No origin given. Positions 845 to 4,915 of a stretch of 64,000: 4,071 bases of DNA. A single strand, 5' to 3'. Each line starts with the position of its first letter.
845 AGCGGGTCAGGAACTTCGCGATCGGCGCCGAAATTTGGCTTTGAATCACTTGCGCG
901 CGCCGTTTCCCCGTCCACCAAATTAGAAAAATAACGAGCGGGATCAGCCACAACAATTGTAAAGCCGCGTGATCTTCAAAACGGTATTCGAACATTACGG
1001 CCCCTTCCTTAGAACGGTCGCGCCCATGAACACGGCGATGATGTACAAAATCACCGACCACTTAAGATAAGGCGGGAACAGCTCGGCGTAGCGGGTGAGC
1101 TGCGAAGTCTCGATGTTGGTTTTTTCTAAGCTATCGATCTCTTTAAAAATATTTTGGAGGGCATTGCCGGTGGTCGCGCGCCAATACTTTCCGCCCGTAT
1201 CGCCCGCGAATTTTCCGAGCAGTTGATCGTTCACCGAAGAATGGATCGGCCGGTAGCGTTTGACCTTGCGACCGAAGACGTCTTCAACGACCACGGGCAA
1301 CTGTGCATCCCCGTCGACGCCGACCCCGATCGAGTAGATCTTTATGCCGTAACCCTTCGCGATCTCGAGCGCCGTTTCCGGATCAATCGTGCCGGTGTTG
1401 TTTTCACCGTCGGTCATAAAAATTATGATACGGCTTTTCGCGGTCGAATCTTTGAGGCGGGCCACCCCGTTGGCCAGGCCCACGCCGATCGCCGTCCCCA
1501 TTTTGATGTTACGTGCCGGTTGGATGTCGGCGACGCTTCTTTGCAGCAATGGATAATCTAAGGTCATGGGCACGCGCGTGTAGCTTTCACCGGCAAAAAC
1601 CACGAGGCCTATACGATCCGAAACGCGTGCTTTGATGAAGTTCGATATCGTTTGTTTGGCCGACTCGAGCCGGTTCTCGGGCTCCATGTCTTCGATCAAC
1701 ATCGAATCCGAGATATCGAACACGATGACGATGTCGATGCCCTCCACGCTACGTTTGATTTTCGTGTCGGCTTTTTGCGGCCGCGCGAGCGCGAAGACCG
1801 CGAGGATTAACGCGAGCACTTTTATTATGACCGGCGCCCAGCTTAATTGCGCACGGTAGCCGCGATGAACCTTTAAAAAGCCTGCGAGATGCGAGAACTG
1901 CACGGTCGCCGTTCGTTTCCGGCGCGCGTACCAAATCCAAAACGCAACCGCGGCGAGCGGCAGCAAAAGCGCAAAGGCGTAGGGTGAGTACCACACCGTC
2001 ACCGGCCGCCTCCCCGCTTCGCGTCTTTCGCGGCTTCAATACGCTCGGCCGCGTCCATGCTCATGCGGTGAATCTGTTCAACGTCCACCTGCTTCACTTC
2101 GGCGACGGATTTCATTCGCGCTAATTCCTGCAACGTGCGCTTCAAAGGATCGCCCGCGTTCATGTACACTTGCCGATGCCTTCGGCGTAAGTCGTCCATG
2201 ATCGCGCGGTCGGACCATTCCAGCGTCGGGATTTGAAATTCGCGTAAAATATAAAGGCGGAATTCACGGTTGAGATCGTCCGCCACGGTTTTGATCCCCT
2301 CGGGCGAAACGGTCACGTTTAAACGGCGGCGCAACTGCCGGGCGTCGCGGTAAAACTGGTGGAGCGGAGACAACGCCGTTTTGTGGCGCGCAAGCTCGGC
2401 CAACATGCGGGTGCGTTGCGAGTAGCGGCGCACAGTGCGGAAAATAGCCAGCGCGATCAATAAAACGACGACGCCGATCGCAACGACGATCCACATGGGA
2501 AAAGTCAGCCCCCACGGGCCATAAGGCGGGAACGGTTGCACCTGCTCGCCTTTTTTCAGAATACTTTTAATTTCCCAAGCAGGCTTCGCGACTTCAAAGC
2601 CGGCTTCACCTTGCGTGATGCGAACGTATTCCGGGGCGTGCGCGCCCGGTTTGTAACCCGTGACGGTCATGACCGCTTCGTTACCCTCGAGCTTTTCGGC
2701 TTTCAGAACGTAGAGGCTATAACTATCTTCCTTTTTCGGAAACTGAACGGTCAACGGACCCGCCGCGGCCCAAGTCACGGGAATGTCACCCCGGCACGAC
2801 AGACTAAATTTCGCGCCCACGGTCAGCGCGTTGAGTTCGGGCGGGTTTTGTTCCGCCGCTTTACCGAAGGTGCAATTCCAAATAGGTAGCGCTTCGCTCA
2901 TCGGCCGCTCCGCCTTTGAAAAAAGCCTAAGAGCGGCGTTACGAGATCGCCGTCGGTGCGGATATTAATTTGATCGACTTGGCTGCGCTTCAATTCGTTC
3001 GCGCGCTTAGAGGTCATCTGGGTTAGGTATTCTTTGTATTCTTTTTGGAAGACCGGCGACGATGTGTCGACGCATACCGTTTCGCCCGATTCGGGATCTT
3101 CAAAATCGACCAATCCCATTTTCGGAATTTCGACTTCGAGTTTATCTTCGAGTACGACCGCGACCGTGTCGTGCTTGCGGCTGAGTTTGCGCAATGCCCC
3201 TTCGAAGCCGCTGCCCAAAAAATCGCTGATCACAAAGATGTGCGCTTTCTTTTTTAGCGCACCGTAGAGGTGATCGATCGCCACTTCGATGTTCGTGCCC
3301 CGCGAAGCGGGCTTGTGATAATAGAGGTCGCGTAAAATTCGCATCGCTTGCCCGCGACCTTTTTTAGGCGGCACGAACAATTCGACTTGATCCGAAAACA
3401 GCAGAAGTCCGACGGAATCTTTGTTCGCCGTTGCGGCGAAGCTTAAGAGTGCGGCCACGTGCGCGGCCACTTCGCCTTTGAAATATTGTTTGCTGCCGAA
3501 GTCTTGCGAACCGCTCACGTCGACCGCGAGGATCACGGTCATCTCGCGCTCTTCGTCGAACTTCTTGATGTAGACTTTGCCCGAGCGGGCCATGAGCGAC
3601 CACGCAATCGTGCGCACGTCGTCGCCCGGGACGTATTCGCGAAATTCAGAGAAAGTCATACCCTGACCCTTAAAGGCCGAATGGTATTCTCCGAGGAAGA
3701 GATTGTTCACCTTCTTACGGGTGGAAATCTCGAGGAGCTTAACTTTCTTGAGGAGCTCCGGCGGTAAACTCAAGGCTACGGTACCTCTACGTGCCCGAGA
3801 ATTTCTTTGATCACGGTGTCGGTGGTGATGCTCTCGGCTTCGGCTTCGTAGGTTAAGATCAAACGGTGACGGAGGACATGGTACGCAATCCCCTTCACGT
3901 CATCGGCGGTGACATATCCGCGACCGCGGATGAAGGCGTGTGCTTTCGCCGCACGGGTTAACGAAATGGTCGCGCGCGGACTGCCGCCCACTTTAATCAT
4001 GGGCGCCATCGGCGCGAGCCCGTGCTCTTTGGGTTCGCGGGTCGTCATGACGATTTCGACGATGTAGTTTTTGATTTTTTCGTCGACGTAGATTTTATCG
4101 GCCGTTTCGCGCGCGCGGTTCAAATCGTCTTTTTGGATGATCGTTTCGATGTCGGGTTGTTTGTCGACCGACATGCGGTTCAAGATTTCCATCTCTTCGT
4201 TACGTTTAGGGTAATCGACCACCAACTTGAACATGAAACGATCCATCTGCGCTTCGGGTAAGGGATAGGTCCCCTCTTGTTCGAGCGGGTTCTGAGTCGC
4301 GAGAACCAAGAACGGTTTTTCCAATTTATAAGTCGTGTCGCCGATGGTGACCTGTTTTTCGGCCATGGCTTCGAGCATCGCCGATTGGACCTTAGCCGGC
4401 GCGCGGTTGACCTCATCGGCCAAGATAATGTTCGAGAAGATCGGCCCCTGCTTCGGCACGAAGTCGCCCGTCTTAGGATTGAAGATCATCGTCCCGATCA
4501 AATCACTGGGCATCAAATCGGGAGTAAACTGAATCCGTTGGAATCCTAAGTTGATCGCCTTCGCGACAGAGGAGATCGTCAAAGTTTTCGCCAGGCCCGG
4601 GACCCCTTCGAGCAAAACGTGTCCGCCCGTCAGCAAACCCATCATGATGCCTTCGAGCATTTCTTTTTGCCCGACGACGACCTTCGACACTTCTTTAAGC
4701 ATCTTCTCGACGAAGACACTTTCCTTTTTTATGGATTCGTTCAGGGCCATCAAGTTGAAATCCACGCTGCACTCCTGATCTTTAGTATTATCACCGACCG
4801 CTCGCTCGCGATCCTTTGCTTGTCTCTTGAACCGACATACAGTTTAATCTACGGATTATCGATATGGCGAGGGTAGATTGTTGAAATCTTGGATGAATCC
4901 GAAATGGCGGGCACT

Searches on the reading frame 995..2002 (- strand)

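Call 65: search_protein_families(library=pfam, proteins=[window:995-2002:-], max_evalue=0.0001)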
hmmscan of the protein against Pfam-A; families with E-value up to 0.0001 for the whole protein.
window:995-2002:- (335 aa): 3 families
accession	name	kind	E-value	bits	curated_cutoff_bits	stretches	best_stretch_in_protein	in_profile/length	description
PF00092.34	VWA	-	1.7e-20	74.4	23.8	1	90-236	1-148/174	von Willebrand factor type A domain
PF13519.12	VWA_2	-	2.8e-14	54.1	27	1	91-200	1-107/107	von Willebrand factor type A domain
PF07584.16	BatA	-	1.5e-10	41.8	25.9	1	1-75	1-77/77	Aerotolerance regulator N-terminal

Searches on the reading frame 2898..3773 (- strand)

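Call 65: search_protein_families(library=pfam, proteins=[window:2898-3773:-], max_evalue=0.0001)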
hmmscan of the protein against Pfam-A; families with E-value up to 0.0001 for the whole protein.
window:2898-3773:- (291 aa): 2 families
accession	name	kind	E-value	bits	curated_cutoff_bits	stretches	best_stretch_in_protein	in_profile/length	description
PF01882.25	DUF58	-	2.3e-72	243.1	23.4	1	43-251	1-211/216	Protein of unknown function DUF58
PF13519.12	VWA_2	-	2.5e-15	57.5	27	1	80-185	1-106/107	von Willebrand factor type A domain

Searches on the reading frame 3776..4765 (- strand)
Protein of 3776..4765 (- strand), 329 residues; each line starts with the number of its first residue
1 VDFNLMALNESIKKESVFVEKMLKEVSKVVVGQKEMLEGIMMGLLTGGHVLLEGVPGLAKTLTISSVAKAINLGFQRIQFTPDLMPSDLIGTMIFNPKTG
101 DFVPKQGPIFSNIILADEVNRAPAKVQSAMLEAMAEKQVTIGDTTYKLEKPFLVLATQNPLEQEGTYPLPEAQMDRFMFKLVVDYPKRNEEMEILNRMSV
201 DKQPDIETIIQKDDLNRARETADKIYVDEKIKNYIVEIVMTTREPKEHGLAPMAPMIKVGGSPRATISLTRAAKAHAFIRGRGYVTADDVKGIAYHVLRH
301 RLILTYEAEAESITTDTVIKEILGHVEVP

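Call 65: search_protein_families(library=pfam, proteins=[window:3776-4765:-], max_evalue=0.0001)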
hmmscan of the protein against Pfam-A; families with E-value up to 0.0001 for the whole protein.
window:3776-4765:- (329 aa): 5 families
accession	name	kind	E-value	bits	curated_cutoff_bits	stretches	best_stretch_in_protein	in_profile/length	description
PF07726.17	AAA_3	-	7.1e-65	217.2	27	1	49-179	1-131/131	ATPase family associated with various cellular activities (AAA)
PF17863.7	AAA_lid_2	-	5e-22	77.9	22.7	1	255-322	7-74/74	AAA lid domain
PF07728.20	AAA_5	-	1.8e-14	54.3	22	1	49-177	1-139/139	AAA domain (dynein-related subfamily)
PF20030.5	bpMoxR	-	5e-13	49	27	1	20-205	4-189/205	MoxR domain in the MoxR-vWA-beta-propeller ternary systems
PF00493.29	MCM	-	4.8e-05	23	23.3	0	44-162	54-175/224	MCM P-loop domain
